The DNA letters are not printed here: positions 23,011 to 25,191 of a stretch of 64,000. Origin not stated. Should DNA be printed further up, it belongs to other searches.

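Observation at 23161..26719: Staphyloxanthin-like trio (CrtN/CrtI-family oxidoreductase, CrtQ-like GT2, CrtO-like acyltransferase) without a recognisable synthase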

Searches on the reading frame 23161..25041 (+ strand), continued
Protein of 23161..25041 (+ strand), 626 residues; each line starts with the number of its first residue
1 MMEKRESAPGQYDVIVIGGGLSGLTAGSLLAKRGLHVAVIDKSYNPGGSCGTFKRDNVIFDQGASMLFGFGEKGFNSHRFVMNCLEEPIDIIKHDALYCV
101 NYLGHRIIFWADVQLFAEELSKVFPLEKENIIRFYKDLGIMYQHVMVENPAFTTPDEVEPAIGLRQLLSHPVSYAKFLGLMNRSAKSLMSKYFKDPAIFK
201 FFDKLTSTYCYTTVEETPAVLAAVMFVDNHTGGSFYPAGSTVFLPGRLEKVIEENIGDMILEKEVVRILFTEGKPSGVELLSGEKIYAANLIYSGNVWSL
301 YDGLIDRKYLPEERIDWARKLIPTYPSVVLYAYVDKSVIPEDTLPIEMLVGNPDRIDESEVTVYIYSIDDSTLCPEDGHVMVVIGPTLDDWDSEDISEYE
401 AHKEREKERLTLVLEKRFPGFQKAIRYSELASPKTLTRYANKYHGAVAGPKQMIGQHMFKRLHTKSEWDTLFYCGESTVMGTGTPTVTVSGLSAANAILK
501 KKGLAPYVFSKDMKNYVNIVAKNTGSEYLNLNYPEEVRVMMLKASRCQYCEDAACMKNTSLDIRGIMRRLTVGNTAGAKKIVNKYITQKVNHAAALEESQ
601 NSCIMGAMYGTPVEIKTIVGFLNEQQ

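Call 89: find_encoding_contigs(protein=P0261, flank=10000, max_places=3)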
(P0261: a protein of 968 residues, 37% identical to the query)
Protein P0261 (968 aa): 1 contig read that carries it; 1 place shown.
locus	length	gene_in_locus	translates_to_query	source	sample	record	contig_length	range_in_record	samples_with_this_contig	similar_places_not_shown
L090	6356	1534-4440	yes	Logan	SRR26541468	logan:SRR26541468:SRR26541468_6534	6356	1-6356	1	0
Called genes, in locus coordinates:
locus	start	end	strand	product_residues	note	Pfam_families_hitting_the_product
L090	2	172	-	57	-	?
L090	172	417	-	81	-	-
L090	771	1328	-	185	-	PF00440:TetR_N (weak), PF13305:TetR_C_33 (weak)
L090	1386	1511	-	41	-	-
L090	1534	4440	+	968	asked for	PF00070:Pyr_redox (faint), PF00890:FAD_binding_2, PF01593:Amino_oxidase, PF13450:NAD_binding_8, PF14691:Fer4_20, PF01266:DAO (weak), PF07992:Pyr_redox_2, PF13450:NAD_binding_8, +8 more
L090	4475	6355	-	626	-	?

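Call 90: find_encoding_contigs(protein=P0263, flank=10000, max_places=3)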
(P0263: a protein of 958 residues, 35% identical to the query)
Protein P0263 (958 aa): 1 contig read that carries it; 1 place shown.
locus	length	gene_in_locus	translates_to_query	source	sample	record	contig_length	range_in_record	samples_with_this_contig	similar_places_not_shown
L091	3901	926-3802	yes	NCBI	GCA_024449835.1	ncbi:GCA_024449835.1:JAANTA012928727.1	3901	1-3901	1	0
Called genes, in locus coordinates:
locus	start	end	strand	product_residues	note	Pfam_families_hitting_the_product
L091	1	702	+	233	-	?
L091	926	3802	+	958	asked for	PF00890:FAD_binding_2 (weak), PF01593:Amino_oxidase, PF01946:Thi4 (weak), PF12831:FAD_oxidored (weak), PF13450:NAD_binding_8, PF14691:Fer4_20, PF07992:Pyr_redox_2, PF13450:NAD_binding_8, +7 more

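Call 92: find_related_loci(query=A6, collection=metagenome_contigs, flank=10000)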
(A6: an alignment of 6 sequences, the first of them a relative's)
Query A6 (968 aa) in metagenome_contigs; peptide patterns used: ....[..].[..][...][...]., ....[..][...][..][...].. (x = any residue, [..] = any of these).
600 stretches matched a pattern (row limit reached: there are more); 546 encode a relative of the query (tblastn E <= 1e-3); the best 80 are kept; 80 distinct loci.
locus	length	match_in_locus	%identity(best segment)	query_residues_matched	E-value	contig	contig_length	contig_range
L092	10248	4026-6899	52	1-964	0e+0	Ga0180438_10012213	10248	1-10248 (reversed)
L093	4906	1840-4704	51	1-961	0e+0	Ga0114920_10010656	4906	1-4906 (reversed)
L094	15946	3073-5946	52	1-964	0e+0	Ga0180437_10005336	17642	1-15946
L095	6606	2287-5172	47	1-965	0e+0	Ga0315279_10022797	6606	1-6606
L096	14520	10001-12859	48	1-955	0e+0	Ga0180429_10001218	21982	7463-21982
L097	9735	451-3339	46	1-962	0e+0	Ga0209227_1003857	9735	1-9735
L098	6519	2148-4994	47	1-959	0e+0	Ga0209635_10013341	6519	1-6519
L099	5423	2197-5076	46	1-963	0e+0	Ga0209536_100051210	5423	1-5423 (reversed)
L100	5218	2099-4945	47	1-961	0e+0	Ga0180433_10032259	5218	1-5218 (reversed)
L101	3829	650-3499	46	1-952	0e+0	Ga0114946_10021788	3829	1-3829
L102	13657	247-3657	49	1-959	0e+0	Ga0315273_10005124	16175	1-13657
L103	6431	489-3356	46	1-959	0e+0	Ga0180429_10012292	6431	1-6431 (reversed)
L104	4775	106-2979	45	1-959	0e+0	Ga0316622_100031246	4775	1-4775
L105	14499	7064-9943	44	1-962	0e+0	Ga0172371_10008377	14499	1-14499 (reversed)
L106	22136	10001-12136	45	1-716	0e+0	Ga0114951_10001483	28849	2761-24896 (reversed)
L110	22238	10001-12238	40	1-750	0e+0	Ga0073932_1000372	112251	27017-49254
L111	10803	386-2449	42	1-692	0e+0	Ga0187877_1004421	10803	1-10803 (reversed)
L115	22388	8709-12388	41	1-716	0e+0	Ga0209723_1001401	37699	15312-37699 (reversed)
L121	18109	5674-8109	40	1-961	6e-178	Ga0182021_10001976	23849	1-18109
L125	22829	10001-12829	34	8-960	1e-145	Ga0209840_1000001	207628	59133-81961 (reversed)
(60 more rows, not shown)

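Call 95: search_protein_families(library=pfam, proteins=[L115:12747-13361:+, L111:2893-3501:+, L125:13139-14197:-, L125:14831-16063:+, L106:18516-19658:-, L115:7713-8549:+, L106:12420-12905:+, L110:9637-9984:+, L110:12414-13451:+, L115:7035-7688:+], max_evalue=0.001)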
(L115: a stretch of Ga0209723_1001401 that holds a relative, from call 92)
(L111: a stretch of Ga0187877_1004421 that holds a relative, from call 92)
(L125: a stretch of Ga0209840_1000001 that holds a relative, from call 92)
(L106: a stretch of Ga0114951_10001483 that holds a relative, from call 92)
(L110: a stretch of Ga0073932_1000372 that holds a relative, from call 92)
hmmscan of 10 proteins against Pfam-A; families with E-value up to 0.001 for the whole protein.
L115:12747-13361:+ (204 aa): 1 family
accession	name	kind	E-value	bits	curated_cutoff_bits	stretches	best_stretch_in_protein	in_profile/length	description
PF02660.20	G3P_acyltransf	-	1.2e-34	120.3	24.1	1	9-183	1-161/164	Glycerol-3-phosphate acyltransferase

L111:2893-3501:+ (202 aa): 1 family
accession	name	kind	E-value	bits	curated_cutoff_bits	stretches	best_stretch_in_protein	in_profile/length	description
PF02660.20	G3P_acyltransf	-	1.1e-35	123.5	24.1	1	9-183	1-161/164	Glycerol-3-phosphate acyltransferase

L125:13139-14197:- (352 aa): 1 family
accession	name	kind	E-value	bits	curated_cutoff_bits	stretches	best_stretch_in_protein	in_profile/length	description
PF04389.22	Peptidase_M28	-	3e-18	66.7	21.3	1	270-348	27-104/193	Peptidase family M28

L125:14831-16063:+ (410 aa): 3 families
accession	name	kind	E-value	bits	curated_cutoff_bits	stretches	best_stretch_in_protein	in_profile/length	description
PF22691.2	Thiolase_C_1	-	5.3e-35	120.7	28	1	273-407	15-143/144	Thiolase C-terminal domain-like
PF00108.29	Thiolase_N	-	1.4e-10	41.5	26.4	1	29-233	20-259/260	Thiolase, N-terminal domain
PF02803.24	Thiolase_C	-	3e-10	40.2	27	1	281-378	26-103/123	Thiolase, C-terminal domain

L106:18516-19658:- (380 aa): 6 families
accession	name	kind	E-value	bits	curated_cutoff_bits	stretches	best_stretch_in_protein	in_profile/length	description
PF02754.22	CCG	-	6.2e-28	97.2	20.6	2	265-351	1-85/85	Cysteine-rich domain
PF13183.11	Fer4_8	-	2.1e-08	35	27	1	14-74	3-68/68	4Fe-4S dicluster domain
PF13237.11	Fer4_10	-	6.4e-06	26.4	25.5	1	14-70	7-52/53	4Fe-4S dicluster domain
PF12838.12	Fer4_7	-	1.4e-05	25.9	27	1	16-74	2-52/52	4Fe-4S dicluster domain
PF13187.11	Fer4_9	-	1.8e-05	25.1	27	1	16-73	2-50/52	4Fe-4S dicluster domain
PF13534.11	Fer4_17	-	0.00011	23.1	22.2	1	16-74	2-60/61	4Fe-4S dicluster domain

L115:7713-8549:+ (278 aa): 10 families
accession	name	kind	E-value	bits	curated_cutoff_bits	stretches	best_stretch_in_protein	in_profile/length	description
PF13649.12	Methyltransf_25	-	5.3e-21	75.5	27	1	72-165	2-97/97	Methyltransferase domain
PF08241.18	Methyltransf_11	-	5.8e-17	62.6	21.2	1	72-169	1-95/95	Methyltransferase domain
PF08242.18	Methyltransf_12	-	1.5e-13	51.8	30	1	72-167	1-98/98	Methyltransferase domain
PF13489.12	Methyltransf_23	-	6.6e-13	49.2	27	1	57-252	11-161/164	Methyltransferase domain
PF13847.12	Methyltransf_31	-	1.6e-11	44.5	27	1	68-170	4-110/145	Methyltransferase domain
PF02353.26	CMAS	-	4.4e-11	43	27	1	52-177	47-172/273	Mycolic acid cyclopropane synthetase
PF01209.24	Ubie_methyltran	-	5.6e-07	29.6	20.1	1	59-186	39-169/233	ubiE/COQ5 methyltransferase family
PF03848.20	TehB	-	8e-07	29.1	20.4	1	70-167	33-130/193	Tellurite resistance protein TehB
PF05175.20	MTS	-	7.2e-06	26.2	23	1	66-137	30-104/170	Methyltransferase small domain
PF05724.17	TPMT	-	2.8e-05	24.3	26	1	74-149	44-113/218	Thiopurine S-methyltransferase (TPMT)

L106:12420-12905:+ (161 aa): 3 families
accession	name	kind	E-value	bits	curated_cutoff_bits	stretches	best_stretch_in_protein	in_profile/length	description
PF01243.27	PNPOx_N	-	1.9e-12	48.1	28.1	1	21-119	4-89/120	Pyridoxamine 5'-phosphate oxidase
PF13883.13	CREG_beta-barrel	-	5.1e-05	23.7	27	1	25-144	13-147/167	CREG, beta-barrel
PF12900.13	Pyridox_ox_2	-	0.00013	22.4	27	1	22-123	5-107/140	Pyridoxamine 5'-phosphate oxidase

L110:9637-9984:+ (115 aa): 1 family
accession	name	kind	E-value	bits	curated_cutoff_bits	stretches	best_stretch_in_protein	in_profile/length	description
PF14248.12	DUF4345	-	6.2e-07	29.9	26.5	1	4-114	2-116/119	Domain of unknown function (DUF4345)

L110:12414-13451:+ (345 aa): 2 families
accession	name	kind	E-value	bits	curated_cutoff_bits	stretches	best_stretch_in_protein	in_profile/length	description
PF08450.18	SGL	-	2.6e-77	260.2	26.3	1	74-312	2-245/246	SMP-30/Gluconolactonase/LRE-like region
PF03088.22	Str_synth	-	3.9e-05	24.1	25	0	169-227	24-83/89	Strictosidine synthase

L115:7035-7688:+ (217 aa): 0 families

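Call 96: search_protein_families(library=ncbifam, proteins=[L115:12747-13361:+, L121:8159-8785:+, L115:7713-8549:+, L115:13358-14518:+, L115:7035-7688:+], max_evalue=0.00001)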
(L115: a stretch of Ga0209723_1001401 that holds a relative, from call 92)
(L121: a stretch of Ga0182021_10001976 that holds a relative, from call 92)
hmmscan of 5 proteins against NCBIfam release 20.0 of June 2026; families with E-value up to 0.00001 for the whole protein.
L115:12747-13361:+ (204 aa): 8 families
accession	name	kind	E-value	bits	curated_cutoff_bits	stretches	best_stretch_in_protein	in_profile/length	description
TIGR00023.1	TIGR00023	equivalog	1.5e-28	99.9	137.2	1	4-175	6-176/196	glycerol-3-phosphate 1-O-acyltransferase PlsY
NF010992.0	PRK14416.1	equivalog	3.5e-19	69.6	222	1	6-187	2-185/207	membrane protein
NF010993.0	PRK14417.1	equivalog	9.3e-18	64.6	249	1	3-156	5-153/232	membrane protein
NF010990.0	PRK14414.1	equivalog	5.8e-15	55.6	261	1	4-177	8-181/210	glycerol-3-phosphate acyltransferase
NF010987.0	PRK14411.1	equivalog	6.6e-11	42.4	243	1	1-183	1-179/204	membrane protein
NF001254.0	PRK00220.2-1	equivalog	8.3e-11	42.3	199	1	4-127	7-130/182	glycerol-3-phosphate 1-O-acyltransferase PlsY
NF010976.0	PRK14399.1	equivalog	1.6e-09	38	419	1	4-158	12-166/258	membrane protein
NF010978.0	PRK14401.1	equivalog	4.9e-09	36.2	163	1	4-163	3-164/187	membrane protein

L121:8159-8785:+ (208 aa): 8 families
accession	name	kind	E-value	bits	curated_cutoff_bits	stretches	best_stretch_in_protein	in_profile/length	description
TIGR00023.1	TIGR00023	equivalog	2.1e-32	112.5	137.2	1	10-190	6-183/196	glycerol-3-phosphate 1-O-acyltransferase PlsY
NF010993.0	PRK14417.1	equivalog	9e-20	71.2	249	1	8-157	4-150/232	membrane protein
NF010992.0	PRK14416.1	equivalog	6.5e-15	55.7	222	1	13-166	3-152/207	membrane protein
NF010990.0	PRK14414.1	equivalog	5.2e-14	52.4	261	1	6-161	4-159/210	glycerol-3-phosphate acyltransferase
NF010987.0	PRK14411.1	equivalog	9.9e-14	51.6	243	1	11-156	5-149/204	membrane protein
NF010976.0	PRK14399.1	equivalog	6.3e-11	42.6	419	1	6-167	8-171/258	membrane protein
NF010978.0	PRK14401.1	equivalog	4.8e-09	36.2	163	1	11-143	4-126/187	membrane protein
NF001254.0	PRK00220.2-1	equivalog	3e-08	33.9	199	1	13-157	10-152/182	glycerol-3-phosphate 1-O-acyltransferase PlsY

L115:7713-8549:+ (278 aa): 27 families (the best 25 are shown)
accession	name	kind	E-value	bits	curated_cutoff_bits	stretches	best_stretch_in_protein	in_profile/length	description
NF043040.1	corrin_prot_MT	hypoth_equivalog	8.5e-15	54.8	180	1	66-169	40-147/216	corrinoid protein-associated methyltransferase CpaM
NF041820.1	daptide_MTase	equivalog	1.6e-14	53.9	175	1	67-252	36-224/243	daptide-type RiPP biosynthesis methyltransferase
TIGR01983.1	UbiG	equivalog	1.2e-13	50.9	102.95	1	68-168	50-150/228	bifunctional 2-polyprenyl-6-hydroxyphenol methylase/3-demethylubiquinol 3-O-methyltransferase UbiG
NF045667.1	MTase_DVU1556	equivalog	1.9e-12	47.1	155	1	61-169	16-119/213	DVU_1556 family methyltransferase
NF008686.0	PRK11705.1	equivalog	2.8e-12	46.4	400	1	50-170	150-266/383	cyclopropane fatty acyl phospholipid synthase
TIGR02021.1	BchM-ChlM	equivalog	6.9e-11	42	158.9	1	53-138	42-125/218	magnesium protoporphyrin IX methyltransferase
NF001244.0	PRK00216.1-5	equivalog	1.2e-10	41.1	216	1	63-189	44-173/236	bifunctional demethylmenaquinone methyltransferase/2-methoxy-6-polyprenyl-1,4-benzoquinol methylase UbiE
NF040703.1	cyclopro_CfaB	exception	1.7e-10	40.3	650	1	51-168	143-261/393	C17 cyclopropane fatty acid synthase CfaB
NF045649.1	2X_seleno_MduS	exception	6.2e-10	38.6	380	1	70-171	44-149/338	methyltransferase domain-containing selenoprotein MduS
TIGR01934.1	MenG_MenH_UbiE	subfamily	2e-09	37.1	158.35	1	64-187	36-159/223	ubiquinone/menaquinone biosynthesis methyltransferase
TIGR04345.1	ovoA_Cterm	equivalog_domain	2.5e-08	33.8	170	1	46-110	20-84/242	putative 4-mercaptohistidine N1-methyltransferase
NF008992.0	PRK12335.1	equivalog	3.5e-08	33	303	1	70-166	125-220/289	SAM-dependent methyltransferase TehB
NF051855.1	GlySarMtaseBact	equivalog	4.9e-08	32.9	350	1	68-171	54-160/259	glycine/sarcosine N-methyltransferase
NF008405.0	PRK11207.1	equivalog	1e-07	31.6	218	1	68-167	31-130/198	tellurite resistance methyltransferase TehB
NF047649.1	MTase_UXPK_star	exception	2.8e-07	29.9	460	1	65-188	75-203/283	methyltransferase/UXPK-star double selenoprotein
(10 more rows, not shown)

L115:13358-14518:+ (386 aa): 20 families
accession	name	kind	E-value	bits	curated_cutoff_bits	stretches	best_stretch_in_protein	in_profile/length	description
TIGR03469.1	HpnB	hypoth_equivalog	1e-45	156.4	379.25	1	19-377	13-383/386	hopene-associated glycosyltransferase HpnB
NF045692.1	OglycostaseCruG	equivalog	1.2e-35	123.2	600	1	12-359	4-356/386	2'-O-glycosyltransferase CruG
TIGR03472.1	HpnI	equivalog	5.2e-20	71.6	310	1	19-253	16-248/373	bacteriohopanetetrol glucosamine biosynthesis glycosyltransferase HpnI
TIGR04283.1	glyco_like_mftF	equivalog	6.9e-19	68.3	182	1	46-263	1-191/221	TIGR04283 family arsenosugar biosynthesis glycosyltransferase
TIGR03937.1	PgaC_IcaA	equivalog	2e-18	66.6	422.3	1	13-170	15-168/407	poly-beta-1,6-N-acetyl-D-glucosamine synthase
NF007482.0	PRK10073.1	equivalog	1.1e-14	54.2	423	1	43-162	5-119/334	glycosyltransferase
TIGR03965.1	mycofact_glyco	equivalog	6.2e-12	45.1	280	1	35-248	66-271/467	mycofactocin biosynthesis glycosyltransferase MftF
NF041875.1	EPS_EpsD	equivalog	1.2e-11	44.6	370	1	46-246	1-195/325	exopolysaccharide biosynthesis glycosyltransferase EpsD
NF010496.0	PRK13915.1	equivalog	2.3e-11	43.3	262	1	45-156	32-145/307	glucosyl-3-phosphoglycerate synthase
TIGR03111.1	glyc2_xrt_Gpos1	hypoth_equivalog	3.6e-11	42.5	363.95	1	29-153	34-156/439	TIGR03111 family XrtG-associated glycosyltransferase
NF047683.1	TeichurnBiosyTuaG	equivalog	2.8e-10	40.3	400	1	44-155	6-113/252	teichuronic acid biosynthesis protein TuaG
NF053739.1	GlytfEpsEBac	equivalog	1.4e-09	37.4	450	1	44-169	1-123/265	glycosyltransferase EpsE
TIGR04242.1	nodulat_NodC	equivalog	1.9e-09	37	550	1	38-156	42-159/395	chitooligosaccharide synthase NodC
NF053846.1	glyco_with_XrtP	equivalog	6.5e-09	35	520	1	13-116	10-111/440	XrtP-associated glycosyltransferase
NF038299.1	EPS_HpsN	equivalog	8.4e-09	34.8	425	1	44-151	1-104/317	hormogonium polysaccharide biosynthesis glycosyltransferase HpsN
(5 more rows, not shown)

L115:7035-7688:+ (217 aa): 0 families
